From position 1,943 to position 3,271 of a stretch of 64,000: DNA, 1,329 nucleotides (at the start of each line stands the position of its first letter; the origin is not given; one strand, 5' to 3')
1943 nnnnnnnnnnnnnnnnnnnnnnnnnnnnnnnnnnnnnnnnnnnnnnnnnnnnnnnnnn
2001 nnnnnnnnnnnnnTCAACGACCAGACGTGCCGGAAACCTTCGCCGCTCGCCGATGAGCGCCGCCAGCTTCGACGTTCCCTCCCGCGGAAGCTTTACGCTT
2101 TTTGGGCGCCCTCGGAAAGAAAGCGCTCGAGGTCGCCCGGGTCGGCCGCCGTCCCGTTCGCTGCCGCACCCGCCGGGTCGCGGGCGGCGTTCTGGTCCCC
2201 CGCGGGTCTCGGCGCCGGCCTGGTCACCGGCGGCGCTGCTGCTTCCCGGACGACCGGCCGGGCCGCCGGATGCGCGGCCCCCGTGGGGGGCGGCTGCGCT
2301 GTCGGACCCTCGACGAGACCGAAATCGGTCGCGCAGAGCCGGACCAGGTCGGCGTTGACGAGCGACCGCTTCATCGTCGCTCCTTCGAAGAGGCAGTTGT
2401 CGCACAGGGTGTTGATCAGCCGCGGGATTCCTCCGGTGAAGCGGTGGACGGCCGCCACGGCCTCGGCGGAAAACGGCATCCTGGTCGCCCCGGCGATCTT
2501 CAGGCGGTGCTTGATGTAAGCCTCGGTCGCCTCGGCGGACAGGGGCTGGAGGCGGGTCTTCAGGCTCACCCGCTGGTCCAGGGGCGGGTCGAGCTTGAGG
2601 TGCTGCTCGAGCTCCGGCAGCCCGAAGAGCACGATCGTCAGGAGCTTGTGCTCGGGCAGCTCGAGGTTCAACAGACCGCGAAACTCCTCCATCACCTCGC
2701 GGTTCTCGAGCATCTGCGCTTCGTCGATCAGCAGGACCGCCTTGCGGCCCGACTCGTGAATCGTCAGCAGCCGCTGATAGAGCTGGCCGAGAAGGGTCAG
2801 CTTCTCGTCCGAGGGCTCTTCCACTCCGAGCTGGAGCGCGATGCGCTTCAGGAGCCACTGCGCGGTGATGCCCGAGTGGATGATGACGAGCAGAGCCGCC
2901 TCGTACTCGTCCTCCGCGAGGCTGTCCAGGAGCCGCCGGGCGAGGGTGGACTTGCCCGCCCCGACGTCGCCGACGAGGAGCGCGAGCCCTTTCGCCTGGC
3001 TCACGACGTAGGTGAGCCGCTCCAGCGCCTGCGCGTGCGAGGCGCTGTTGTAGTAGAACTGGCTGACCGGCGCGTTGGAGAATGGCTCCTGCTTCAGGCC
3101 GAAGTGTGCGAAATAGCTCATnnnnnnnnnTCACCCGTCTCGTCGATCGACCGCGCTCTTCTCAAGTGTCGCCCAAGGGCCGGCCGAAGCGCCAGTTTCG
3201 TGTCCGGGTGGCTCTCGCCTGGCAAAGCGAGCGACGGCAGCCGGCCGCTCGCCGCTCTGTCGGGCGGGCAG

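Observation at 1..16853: One minus-strand array spanning about 17 kb extends the pilMNOPQ cluster with surface and secretin-accessory genes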

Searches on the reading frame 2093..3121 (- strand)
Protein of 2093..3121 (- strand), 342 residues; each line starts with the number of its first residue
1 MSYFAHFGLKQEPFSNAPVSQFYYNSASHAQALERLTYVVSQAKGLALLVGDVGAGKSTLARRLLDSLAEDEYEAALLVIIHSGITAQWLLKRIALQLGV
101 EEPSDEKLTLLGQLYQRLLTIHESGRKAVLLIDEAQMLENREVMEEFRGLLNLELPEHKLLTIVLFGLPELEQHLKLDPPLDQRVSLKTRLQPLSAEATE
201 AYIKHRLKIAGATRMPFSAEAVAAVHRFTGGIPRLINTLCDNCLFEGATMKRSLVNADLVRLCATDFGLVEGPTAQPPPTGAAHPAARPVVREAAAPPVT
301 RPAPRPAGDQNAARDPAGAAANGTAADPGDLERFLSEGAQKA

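Call 6: search_protein_families(library=pfam, max_evalue=0.01, proteins=[window:2093-3121:-])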
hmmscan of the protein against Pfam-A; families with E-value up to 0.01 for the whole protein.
window:2093-3121:- (342 aa): 15 families
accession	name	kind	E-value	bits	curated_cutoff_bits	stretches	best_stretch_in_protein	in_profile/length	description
PF13401.12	AAA_22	-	1.7e-23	83.8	27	1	43-174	4-129/130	AAA domain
PF07728.20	AAA_5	-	7.6e-08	32.9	22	1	48-152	3-91/139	AAA domain (dynein-related subfamily)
PF13191.12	AAA_16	-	1.8e-06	29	32.6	1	33-153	12-158/167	AAA ATPase domain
PF05621.17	TniB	-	7.6e-06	25.9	22.4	1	31-186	21-180/189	Bacterial TniB protein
PF13604.12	AAA_30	-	6.7e-05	23.1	27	1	36-143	10-105/191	AAA domain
PF25201.1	nSTAND6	-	0.00021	21.8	27.7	1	41-142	16-117/148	Novel STAND NTPase 6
PF01637.24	ATPase_2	-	0.00066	20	33.2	1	36-238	11-224/225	ATPase domain predominantly from Archaea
PF20720.3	nSTAND3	-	0.00091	19.4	27.2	1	42-75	15-48/155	Novel STAND NTPase 3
PF09848.15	SLFN-g3_helicase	-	0.00093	19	24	1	47-167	4-122/354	Schlafen group 3, DNA/RNA helicase domain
PF00931.28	NB-ARC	-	0.0012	18.6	23.5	1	45-133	19-107/248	NB-ARC domain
PF05729.18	NACHT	-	0.0018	18.6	26.7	1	48-205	4-162/167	NACHT domain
PF24883.2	NPHP3_N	-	0.0023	18.6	24.8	0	43-98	21-79/164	Nephrocystin 3, N-terminal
PF03193.22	RsgA_GTPase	-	0.0028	18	30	1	22-68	86-130/174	RsgA GTPase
PF12775.13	AAA_7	-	0.0028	17.7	25.8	1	36-77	25-66/181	P-loop containing dynein motor region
PF02367.23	TsaE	-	0.0039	17.6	26.6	1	38-69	15-46/128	Threonylcarbamoyl adenosine biosynthesis protein TsaE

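Call 15: search_solved_structures(query=window:2093-3121:-, max_evalue=0.01, show_alignments=1)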
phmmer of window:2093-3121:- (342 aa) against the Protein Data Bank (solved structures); distinct sequences matched with E-value up to 0.01: 2.
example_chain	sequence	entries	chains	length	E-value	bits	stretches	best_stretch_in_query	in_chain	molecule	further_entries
7rzy_1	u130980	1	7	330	0.00095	22.1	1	48-221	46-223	Tn6677 Vibrio cholerae transposon TnsC (VchTnsC)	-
7ufi_1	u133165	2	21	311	0.002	21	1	48-221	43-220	VchTnsC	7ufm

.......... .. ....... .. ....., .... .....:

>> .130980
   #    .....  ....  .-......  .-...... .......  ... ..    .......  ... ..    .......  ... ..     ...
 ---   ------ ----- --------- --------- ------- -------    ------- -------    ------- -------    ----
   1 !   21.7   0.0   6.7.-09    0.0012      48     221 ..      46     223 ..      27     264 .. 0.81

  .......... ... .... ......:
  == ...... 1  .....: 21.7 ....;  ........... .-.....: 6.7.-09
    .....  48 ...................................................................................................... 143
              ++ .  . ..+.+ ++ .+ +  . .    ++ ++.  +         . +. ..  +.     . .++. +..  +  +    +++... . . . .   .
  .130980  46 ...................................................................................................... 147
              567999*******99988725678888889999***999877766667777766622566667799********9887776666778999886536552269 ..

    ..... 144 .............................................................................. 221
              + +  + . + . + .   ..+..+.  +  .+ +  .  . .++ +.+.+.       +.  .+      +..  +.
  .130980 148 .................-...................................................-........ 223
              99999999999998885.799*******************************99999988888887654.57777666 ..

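Call 17: find_homologous_proteins(query=window:2093-3121:-, max_evalue=1e-10)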
Query window:2093-3121:- (342 aa): 3761 proteins with E <= 1e-10 among 8000 candidates; the best 120 are listed.
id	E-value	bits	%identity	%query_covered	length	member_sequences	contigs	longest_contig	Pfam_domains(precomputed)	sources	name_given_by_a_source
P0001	6.6e-220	747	100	100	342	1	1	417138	PF13401.13,PF07728.21,PF05621.18,PF13191.13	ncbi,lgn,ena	-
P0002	6.0e-152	524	64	70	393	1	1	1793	PF13173.13,PF13604.13,PF08477.20,PF13671.13,PF00004.36,PF13401.13,PF10662.16,PF00448.29,PF07728.21,PF04851.22,PF00931.29,PF13191.13,PF24883.3,PF05729.19,PF25199.2,PF13245.13,PF13555.13,PF01637.25,PF05970.21,PF25201.1,PF00005.34,PF12775.14,PF02367.24,PF05621.18,PF01078.28,PF20720.4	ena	-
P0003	2.3e-138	479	79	79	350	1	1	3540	PF13401.13,PF01637.25,PF07728.21,PF13191.13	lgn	-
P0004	3.8e-137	475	77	79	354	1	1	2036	PF13401.13,PF07728.21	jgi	jgi:general secretion pathway protein A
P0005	3.0e-135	469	65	99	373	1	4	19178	PF13401.13,PF07728.21,PF13191.13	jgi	jgi:general secretion pathway protein A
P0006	6.3e-135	468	77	79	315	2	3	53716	PF13401.13,PF07728.21,PF13191.13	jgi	jgi:type II secretory pathway predicted ATPase ExeA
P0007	4.5e-131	455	73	84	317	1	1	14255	PF13401.13,PF07728.21,PF13191.13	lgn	-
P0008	4.8e-131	455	67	99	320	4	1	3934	PF13401.13,PF07728.21,PF13191.13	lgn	-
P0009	5.8e-131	455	77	79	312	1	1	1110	PF13401.13,PF07728.21,PF13191.13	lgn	-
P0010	6.8e-131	455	73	84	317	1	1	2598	PF13401.13,PF07728.21,PF13191.13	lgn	-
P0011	8.4e-130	451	75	79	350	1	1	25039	PF13604.13,PF13401.13,PF09848.16,PF07728.21,PF05621.18,PF13191.13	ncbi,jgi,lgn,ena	jgi:type II secretory pathway predicted ATPase ExeA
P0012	1.6e-128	447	74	79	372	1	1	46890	PF13604.13,PF13401.13,PF07728.21,PF05621.18,PF13191.13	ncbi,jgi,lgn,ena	jgi:type II secretory pathway predicted ATPase ExeA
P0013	2.0e-128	447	75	79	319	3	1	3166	PF13604.13,PF13401.13,PF07728.21,PF13191.13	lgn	-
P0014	1.0e-127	444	73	79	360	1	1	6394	PF25201.1,PF13604.13,PF13401.13,PF09848.16,PF07728.21,PF13191.13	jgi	jgi:type II secretory pathway predicted ATPase ExeA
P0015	6.3e-126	438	72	84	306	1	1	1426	PF25201.1,PF13604.13,PF13401.13,PF07728.21,PF05621.18,PF13191.13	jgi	jgi:type II secretory pathway predicted ATPase ExeA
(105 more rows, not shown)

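Call 19: find_related_loci(query=A1, collection=genome_contigs, flank=10000)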
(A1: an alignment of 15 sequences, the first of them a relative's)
Query A1 (342 aa) in genome_contigs; peptide patterns used: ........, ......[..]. (x = any residue, [..] = any of these).
599 stretches matched a pattern (row limit reached: there are more); 522 encode a relative of the query (tblastn E <= 1e-3); the best 80 are kept; 80 distinct loci.
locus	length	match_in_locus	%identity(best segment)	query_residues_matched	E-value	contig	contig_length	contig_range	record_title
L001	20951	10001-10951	62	1-342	8e-131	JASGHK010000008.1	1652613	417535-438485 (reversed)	MAG: Myxococcales bacterium isolate 5N171 JMF-2111-06-0005.ont.bin.171_7, whole genome shotgun sequence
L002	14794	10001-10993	60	1-336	4e-130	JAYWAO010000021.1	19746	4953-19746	MAG: Deltaproteobacteria bacterium isolate GL93_DN_concoct_103_sub GL93_DN_concoct_103_sub_20, whole genome shotgun sequ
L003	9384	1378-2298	60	1-336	1e-127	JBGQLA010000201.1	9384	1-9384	MAG: Deltaproteobacteria bacterium isolate OBJ2_061818_050_49 k141_787837_length_9384_cov_17.7707, whole genome shotgun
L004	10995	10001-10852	66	1-288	2e-126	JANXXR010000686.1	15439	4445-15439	MAG: Deltaproteobacteria bacterium isolate GL140_3_metabat_160_sub GL140_3_k141_2332684, whole genome shotgun sequence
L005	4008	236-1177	60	1-336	1e-128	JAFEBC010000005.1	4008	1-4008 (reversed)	MAG: Deltaproteobacteria bacterium isolate SZAS-2 LIN-364__5__length-4008, whole genome shotgun sequence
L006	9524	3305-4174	66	1-288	5e-126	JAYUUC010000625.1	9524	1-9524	MAG: Myxococcales bacterium isolate GL122_DN_metabinner_12_sub GL122_DN_metabinner_12_sub_624, whole genome shotgun sequ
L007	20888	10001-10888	64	1-297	3e-125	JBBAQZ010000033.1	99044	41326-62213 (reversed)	MAG: Myxococcaceae bacterium isolate EUL_206 ctg33-EUL_206, whole genome shotgun sequence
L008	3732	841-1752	62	1-304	5e-128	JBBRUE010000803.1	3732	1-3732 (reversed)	MAG: Myxococcales bacterium isolate La3_concoct.158 La3_concoct.158_K_2896349_L_3732_cov_12.0000, whole genome shotgun s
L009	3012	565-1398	68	1-278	6e-130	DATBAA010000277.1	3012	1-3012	MAG TPA_asm: Myxococcales bacterium isolate SMAG_U5719 k141_492882, whole genome shotgun sequence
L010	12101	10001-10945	60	1-336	5e-125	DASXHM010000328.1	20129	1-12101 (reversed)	MAG TPA_asm: Myxococcales bacterium isolate SMAG_U5193 k141_1055734, whole genome shotgun sequence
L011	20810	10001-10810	69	1-270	5e-125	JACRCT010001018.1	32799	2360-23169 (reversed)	MAG: Deltaproteobacteria bacterium isolate NC_groundwater_1653_Pr3_B-0.1um_69_9 SR-2_scaffold_141_3408381, whole genome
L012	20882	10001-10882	65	2-296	1e-124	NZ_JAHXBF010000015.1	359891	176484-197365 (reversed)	Hyalangium versicolor strain H56D21 NODE_15_length_359891_cov_23.596706, whole genome shotgun sequence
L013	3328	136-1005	66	1-288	2e-128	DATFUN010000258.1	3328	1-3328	MAG TPA_asm: Myxococcales bacterium isolate SMAG_U9438 k141_2370056, whole genome shotgun sequence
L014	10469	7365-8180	68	1-272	9e-125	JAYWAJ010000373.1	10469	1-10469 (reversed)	MAG: Deltaproteobacteria bacterium isolate GL92_UP_metabat_154 GL92_UP_metabat_154_372, whole genome shotgun sequence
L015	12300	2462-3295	68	1-282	2e-124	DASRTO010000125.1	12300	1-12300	MAG TPA_asm: Anaeromyxobacteraceae bacterium isolate SMAG_U7349 k141_78250, whole genome shotgun sequence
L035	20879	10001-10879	64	2-300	9e-123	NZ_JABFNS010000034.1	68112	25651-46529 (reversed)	Myxococcus xanthus strain AM003 NODE_34_length_68112_cov_37.7947, whole genome shotgun sequence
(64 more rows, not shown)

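Call 20: find_encoding_contigs(protein=P0001, flank=10000, max_places=3)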
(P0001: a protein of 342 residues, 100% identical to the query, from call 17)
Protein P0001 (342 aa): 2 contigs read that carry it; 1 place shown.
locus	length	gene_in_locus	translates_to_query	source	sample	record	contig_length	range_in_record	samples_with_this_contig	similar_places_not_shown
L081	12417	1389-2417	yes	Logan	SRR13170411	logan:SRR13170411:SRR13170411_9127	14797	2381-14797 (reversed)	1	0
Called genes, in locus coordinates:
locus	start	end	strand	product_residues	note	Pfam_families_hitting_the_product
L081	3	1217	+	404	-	?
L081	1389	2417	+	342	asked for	PF05621:TniB (weak), PF13191:AAA_16 (weak), PF13401:AAA_22, PF07728:AAA_5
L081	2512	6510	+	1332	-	PF05359:DUF748 (weak), PF27051:TamB_N (faint), PF04357:TamB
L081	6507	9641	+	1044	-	PF07244:POTRA, PF08479:POTRA_2 (weak), PF01103:Omp85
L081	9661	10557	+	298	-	-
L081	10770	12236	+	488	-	PF13506:Glyco_transf_21, PF00535:Glycos_transf_2, PF13641:Glyco_tranf_2_3, PF13632:Glyco_trans_2_3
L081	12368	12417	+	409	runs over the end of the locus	PF00483:NTP_transferase, PF12804:NTP_transf_3 (weak), PF24894:Hexapep_GlmU, PF25084:LbH_EIF2B (weak), PF25247:LbH_GLGC (weak)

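Call 31: list_cluster_members(proteins=[P0001, P0121, P0122])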
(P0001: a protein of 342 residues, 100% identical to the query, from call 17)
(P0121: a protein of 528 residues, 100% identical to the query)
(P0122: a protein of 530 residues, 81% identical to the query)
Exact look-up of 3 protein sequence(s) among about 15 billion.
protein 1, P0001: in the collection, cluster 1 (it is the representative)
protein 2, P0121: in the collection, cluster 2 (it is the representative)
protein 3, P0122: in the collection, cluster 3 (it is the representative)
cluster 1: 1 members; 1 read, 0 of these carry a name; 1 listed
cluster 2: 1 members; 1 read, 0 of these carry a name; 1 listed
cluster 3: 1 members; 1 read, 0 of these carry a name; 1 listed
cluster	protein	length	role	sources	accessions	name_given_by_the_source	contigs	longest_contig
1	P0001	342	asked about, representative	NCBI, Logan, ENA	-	-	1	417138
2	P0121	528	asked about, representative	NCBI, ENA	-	-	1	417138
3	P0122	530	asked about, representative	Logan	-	-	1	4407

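Call 38: search_protein_families(library=ncbifam, max_evalue=0.001, proteins=[window:2093-3121:-, L081:2512-6510:+, L081:6507-9641:+, L081:9661-10557:+])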
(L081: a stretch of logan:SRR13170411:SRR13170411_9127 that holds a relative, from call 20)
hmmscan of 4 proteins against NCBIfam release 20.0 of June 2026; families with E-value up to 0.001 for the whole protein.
window:2093-3121:- (342 aa): 2 families
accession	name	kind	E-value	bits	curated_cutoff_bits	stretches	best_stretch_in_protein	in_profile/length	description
TIGR03015.1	pepcterm_ATPase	hypoth_equivalog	2.5e-59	200.9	324.5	1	3-261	2-260/269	XrtA/PEP-CTERM system-associated ATPase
NF008453.0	PRK11308.1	subfamily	0.00085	18.6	408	0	18-64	23-68/334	dipeptide ABC transporter ATP-binding protein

L081:2512-6510:+ (1332 aa): 2 families
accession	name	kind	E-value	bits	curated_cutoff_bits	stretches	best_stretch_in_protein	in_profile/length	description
NF047952.2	ATportTamB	equivalog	1.9e-13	49.2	825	1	904-1041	825-962/1240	autotransporter assembly complex protein TamB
TIGR02099.1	TIGR02099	equivalog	0.00035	18.3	519.15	0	934-1007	667-737/1260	YhdP family protein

L081:6507-9641:+ (1044 aa): 7 families
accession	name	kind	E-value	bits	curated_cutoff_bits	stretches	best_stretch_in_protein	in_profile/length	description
TIGR03303.1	OM_YaeT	equivalog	1.6e-75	255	297.15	3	808-1022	532-720/741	outer membrane protein assembly factor BamA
NF008287.0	PRK11067.1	subfamily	7.5e-20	70.9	1181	2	474-652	256-432/802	outer membrane protein assembly factor BamA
NF047950.2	ATportTamA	equivalog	5.1e-18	65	625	2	954-1022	484-549/569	autotransporter assembly complex protein TamA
NF058613.1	OMPAssmBamADein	equivalog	4.5e-15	54.7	1050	1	76-175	164-263/857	outer membrane protein assembly factor BamA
NF052279.1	lipo_TamL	exception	5.2e-15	54.9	400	1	858-989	562-670/747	translocation and assembly module lipoprotein TamL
TIGR00992.1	3a0901s03IAP75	subfamily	4e-07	28.7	1163.25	1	514-657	220-366/718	IAP75 family chloroplast envelope protein translocase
NF047779.1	Omp85_fam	subfamily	4.9e-07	29.6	200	0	980-1008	365-393/423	Omp85 family outer membrane protein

L081:9661-10557:+ (298 aa): 0 families

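Call 66: search_protein_families(library=pfam, max_evalue=1, proteins=[L035:4562-5161:+, L035:5064-6620:+, L035:2690-3382:+, L081:9661-10557:+])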
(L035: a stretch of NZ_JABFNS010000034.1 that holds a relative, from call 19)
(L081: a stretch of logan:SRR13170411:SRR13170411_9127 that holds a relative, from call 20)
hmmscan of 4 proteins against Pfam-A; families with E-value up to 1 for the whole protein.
L035:4562-5161:+ (199 aa): 6 families
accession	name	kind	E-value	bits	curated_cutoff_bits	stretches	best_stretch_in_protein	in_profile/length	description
PF00364.28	Biotin_lipoyl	-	2.9e-22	78.7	22.1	1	122-196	1-73/73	Biotin-requiring enzyme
PF13533.13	Biotin_lipoyl_2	-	6.6e-09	35.8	29.8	2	168-197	3-32/32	Biotin-lipoyl like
PF01597.25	GCV_H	-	0.0096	16.3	22.2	1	145-179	40-74/122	Glycine cleavage H-protein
PF13375.12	RnfC_N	-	0.01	16.3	25.6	1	142-179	44-80/101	RnfC Barrel sandwich hybrid domain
PF13437.12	HlyD_3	-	0.073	14.3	22.2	1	168-197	2-31/106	HlyD family secretion protein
PF16576.10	HlyD_D23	-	0.082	12.6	30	1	166-197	20-52/214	Barrel-sandwich domain of CusB or HlyD membrane-fusion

L035:5064-6620:+ (518 aa): 8 families
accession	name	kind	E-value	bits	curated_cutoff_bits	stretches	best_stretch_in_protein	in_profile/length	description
PF02786.22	CPSase_L_D2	-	6.4e-77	258.3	19.8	1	173-379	2-209/211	Carbamoyl-phosphate synthase L chain, ATP binding domain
PF00289.28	Biotin_carb_N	-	5.6e-46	156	25.5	1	59-167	2-110/110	Biotin carboxylase, N-terminal domain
PF02785.25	Biotin_carb_C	-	4.8e-39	133.2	32.4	1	393-498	1-107/108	Biotin carboxylase C-terminal domain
PF02222.28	ATP-grasp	-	1.9e-10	41.1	27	1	194-349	15-162/179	ATP-grasp domain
PF07478.18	Dala_Dala_lig_C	-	6.5e-09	36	24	1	201-348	28-174/204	D-ala D-ala ligase C-terminus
PF08443.16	RimK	-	0.014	15.5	21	1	195-365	24-180/188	RimK-like ATP-grasp domain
PF14397.11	ATPgrasp_ST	-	0.034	13.8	31.4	1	166-233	15-85/278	Sugar-transfer associated ATP-grasp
PF13549.11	ATP-grasp_5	-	0.044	13.6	27.6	1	173-217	12-54/221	ATP-grasp domain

L035:2690-3382:+ (230 aa): 0 families

L081:9661-10557:+ (298 aa): 0 families

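Call 83: predict_structure(alignment_id=A4)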
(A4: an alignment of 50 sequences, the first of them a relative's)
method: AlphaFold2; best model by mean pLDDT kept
length: 342 residues; sequences in the alignment: 50
mean_pLDDT: 75.6   pTM: 0.69
mean pLDDT of the five models: 75.6, 68.9, 67.5, 63.2, 62.0
residues with pLDDT >= 90: 105; 70-90: 126; 50-70: 48; < 50: 63
segments of 3 or more residues with pLDDT < 50: 77-85, 276-279, 282-298, 300-326, 338-342
pLDDT, mean of each block of 10 residues (from residue 1): 91 71 71 91 88 84 82 58 59 84 85 83 84 71 74 63 87 86 90 91 92 96 96 92 97 98 96 60 42 42 39 33 46 56 38
secondary structure, 60 per line:
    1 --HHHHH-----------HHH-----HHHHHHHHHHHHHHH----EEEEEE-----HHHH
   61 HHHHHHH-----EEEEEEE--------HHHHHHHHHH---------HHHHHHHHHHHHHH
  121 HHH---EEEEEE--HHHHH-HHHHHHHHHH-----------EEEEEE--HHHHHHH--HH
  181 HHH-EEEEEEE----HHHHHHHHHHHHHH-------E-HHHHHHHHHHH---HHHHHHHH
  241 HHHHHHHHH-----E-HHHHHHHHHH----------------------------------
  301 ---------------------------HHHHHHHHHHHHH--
elements in order: H3-7 H27-41 E46-51 H57-67 E73-79 H88-97 H107-123 E127-132 H135-139 H141-150 E162-167 H170-176 H179-183 E185-191 H196-209 H219-229 H233-249 H257-266 H328-340

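Call 85: fold_search(model_id=the predicted structure, library=pdb)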
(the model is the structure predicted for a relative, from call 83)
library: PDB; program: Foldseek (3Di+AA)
matches with E <= 10: 1493; with E <= 0.001: 568
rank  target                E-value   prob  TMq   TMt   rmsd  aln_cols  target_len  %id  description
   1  2qby_A                1.5e-08  1.00  0.55  0.52   4.0       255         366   15  Crystal structure of a heterodimer of Cdc6/Orc1 initiators bound to origin DNA (from S. solfataricus) (released 2007-09-11)
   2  1w5t_A                2.8e-08  1.00  0.51  0.45   5.9       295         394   17  Structure of the Aeropyrum Pernix ORC2 protein (ADPNP-ADP complexes) (released 2004-10-05)
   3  7jgr_A                3.1e-08  1.00  0.55  0.48   5.4       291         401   18  Structure of Drosophila ORC bound to DNA (84 bp) and Cdc6 (released 2020-09-09)
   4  7jgr_G                3.7e-08  1.00  0.55  0.51   5.7       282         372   16  Structure of Drosophila ORC bound to DNA (84 bp) and Cdc6 (released 2020-09-09)
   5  2v1u_A                5.7e-08  1.00  0.54  0.49   4.2       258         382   17  STRUCTURE OF THE AEROPYRUM PERNIX ORC1 PROTEIN IN COMPLEX WITH DNA (released 2007-09-18)
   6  7jk5_A                6.7e-08  1.00  0.50  0.45   6.2       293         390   18  Structure of Drosophila ORC bound to DNA (released 2020-09-09)
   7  7ufi_1                8.7e-08  1.00  0.51  0.55   6.4       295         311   17  VchTnsC AAA+ ATPase with DNA, single heptamer (released 2022-06-08)
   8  1w5t_C                9.7e-08  1.00  0.51  0.45   5.9       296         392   16  Structure of the Aeropyrum Pernix ORC2 protein (ADPNP-ADP complexes) (released 2004-10-05)
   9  6k0r_I                1.0e-07  1.00  0.44  0.48   9.6       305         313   17  Ruvbl1-Ruvbl2 with truncated domain II in complex with phosphorylated Cordycepin (released 2020-05-06)
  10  8s0e_A                1.6e-07  1.00  0.51  0.49   5.0       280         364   12  H. sapiens OCCM bound to double stranded DNA (released 2024-10-02)
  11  7jk6_A                1.9e-07  1.00  0.52  0.48   5.8       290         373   18  Structure of Drosophila ORC in the active conformation (released 2020-09-09)
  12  9e8k_C                2.4e-07  1.00  0.44  0.42   6.5       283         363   15  Nub1/Fat10-processing human 26S proteasome with Rpt6 at top of spiral staircase (AAA+ motor locally refined) (released 2024-12-04)
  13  7tji_A                2.9e-07  1.00  0.55  0.40   5.9       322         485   13  S. cerevisiae ORC bound to 84 bp ARS1 DNA and Cdc6 (state 2) with flexible Orc6 N-terminal domain (released 2022-10-05)
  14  7rzy_1                2.9e-07  1.00  0.51  0.55   7.3       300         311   17  CryoEM structure of Vibrio cholerae transposon Tn6677 AAA+ ATPase TnsC (released 2022-06-08)
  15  1w5s_B                3.4e-07  1.00  0.52  0.46   5.5       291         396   16  Structure of the Aeropyrum Pernix ORC2 protein (ADP form) (released 2004-10-05)
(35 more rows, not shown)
